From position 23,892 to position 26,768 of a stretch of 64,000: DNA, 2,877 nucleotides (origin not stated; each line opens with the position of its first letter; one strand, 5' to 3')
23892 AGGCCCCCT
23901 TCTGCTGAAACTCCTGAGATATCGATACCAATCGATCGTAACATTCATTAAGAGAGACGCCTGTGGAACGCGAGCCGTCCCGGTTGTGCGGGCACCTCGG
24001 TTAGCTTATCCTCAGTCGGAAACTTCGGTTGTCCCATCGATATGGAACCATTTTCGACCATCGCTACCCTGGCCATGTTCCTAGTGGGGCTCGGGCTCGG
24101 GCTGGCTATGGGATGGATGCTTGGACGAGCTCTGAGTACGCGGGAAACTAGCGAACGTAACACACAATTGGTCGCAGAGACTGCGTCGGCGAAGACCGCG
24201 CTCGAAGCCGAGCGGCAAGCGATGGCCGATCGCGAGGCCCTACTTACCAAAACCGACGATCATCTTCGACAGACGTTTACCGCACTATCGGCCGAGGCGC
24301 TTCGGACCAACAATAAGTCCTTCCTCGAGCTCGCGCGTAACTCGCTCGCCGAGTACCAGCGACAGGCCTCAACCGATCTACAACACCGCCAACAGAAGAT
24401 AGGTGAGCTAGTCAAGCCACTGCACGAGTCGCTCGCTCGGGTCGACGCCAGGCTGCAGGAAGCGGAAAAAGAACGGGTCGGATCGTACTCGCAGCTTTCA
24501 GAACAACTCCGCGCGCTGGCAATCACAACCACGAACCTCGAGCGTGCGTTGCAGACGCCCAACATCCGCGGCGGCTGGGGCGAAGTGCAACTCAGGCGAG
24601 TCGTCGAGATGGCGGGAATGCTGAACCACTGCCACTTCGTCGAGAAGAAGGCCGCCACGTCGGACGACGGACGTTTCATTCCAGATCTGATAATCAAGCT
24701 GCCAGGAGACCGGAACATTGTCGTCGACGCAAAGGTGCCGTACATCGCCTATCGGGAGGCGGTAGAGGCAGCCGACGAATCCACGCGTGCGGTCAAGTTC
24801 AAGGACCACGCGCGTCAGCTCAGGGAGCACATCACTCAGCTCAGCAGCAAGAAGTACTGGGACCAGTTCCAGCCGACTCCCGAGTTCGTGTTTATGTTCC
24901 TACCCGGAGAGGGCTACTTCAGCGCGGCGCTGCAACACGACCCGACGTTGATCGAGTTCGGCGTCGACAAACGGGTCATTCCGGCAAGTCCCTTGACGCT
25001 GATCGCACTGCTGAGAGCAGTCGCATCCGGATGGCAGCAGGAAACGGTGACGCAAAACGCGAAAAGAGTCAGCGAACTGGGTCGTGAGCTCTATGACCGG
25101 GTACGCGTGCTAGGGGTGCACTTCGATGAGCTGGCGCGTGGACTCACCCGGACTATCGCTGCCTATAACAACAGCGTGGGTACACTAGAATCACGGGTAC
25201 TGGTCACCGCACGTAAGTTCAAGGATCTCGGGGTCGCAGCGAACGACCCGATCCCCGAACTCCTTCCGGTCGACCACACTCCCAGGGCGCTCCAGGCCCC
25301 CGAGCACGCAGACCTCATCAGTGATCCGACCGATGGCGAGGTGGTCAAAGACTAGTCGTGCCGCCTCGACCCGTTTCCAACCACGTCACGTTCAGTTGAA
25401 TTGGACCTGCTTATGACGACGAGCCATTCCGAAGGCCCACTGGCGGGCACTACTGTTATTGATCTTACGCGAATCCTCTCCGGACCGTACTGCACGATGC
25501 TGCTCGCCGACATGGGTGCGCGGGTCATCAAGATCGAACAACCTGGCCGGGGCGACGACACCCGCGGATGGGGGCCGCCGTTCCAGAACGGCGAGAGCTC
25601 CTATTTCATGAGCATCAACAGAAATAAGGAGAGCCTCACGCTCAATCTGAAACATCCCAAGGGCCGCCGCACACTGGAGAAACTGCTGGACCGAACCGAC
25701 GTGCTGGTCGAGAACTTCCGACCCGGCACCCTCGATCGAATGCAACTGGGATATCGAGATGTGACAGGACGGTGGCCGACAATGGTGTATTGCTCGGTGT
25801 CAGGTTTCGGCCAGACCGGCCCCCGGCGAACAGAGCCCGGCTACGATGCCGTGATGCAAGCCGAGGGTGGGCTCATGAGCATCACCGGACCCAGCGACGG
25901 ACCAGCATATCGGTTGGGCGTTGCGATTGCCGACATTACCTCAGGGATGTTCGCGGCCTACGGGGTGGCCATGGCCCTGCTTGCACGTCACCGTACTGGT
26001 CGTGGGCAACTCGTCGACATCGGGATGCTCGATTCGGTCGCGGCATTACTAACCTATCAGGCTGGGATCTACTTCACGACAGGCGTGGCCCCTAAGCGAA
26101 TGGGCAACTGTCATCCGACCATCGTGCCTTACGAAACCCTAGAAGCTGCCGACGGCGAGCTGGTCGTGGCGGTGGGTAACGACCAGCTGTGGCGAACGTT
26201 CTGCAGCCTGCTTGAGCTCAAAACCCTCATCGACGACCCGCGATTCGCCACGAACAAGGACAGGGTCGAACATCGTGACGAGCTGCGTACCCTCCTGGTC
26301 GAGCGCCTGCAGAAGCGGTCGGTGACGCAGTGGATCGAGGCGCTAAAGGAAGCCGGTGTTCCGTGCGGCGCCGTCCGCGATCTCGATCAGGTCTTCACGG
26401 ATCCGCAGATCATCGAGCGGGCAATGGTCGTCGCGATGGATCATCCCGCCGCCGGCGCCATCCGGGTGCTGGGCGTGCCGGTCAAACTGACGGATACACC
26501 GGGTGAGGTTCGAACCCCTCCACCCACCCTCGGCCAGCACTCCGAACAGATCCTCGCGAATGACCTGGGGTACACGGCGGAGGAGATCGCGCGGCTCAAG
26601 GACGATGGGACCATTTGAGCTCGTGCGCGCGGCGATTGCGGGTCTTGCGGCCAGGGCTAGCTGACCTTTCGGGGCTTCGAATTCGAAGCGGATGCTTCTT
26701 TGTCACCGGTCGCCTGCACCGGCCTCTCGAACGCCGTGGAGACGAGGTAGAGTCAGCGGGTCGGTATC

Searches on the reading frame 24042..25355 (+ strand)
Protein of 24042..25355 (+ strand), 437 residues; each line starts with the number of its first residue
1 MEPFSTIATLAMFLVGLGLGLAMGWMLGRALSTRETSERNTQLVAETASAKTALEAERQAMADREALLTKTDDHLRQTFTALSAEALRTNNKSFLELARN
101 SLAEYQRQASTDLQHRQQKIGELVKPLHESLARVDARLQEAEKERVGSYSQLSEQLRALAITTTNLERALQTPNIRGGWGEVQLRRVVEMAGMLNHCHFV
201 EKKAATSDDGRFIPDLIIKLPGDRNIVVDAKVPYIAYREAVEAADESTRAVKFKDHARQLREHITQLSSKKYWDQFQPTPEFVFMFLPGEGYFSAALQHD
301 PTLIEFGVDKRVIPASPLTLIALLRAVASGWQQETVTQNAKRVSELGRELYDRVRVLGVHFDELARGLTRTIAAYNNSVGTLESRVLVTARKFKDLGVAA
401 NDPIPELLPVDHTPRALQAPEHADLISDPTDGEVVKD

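Call 3: search_protein_families(library=pfam, proteins=[window:24042-25355:+], max_evalue=0.001)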
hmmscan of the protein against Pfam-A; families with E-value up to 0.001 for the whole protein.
window:24042-25355:+ (437 aa): 1 family
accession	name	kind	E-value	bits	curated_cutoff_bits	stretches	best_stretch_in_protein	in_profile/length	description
PF02646.22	RmuC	-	7.6e-91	304.7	26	1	118-401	1-289/291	RmuC family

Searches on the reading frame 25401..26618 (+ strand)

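Call 3: search_protein_families(library=pfam, proteins=[window:25401-26618:+], max_evalue=0.001)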
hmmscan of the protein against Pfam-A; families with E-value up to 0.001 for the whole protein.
window:25401-26618:+ (405 aa): 1 family
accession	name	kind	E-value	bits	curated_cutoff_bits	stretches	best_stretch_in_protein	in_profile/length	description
PF02515.22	CoA_transf_3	-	2.1e-135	452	23.3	1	14-381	1-366/366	CoA-transferase family III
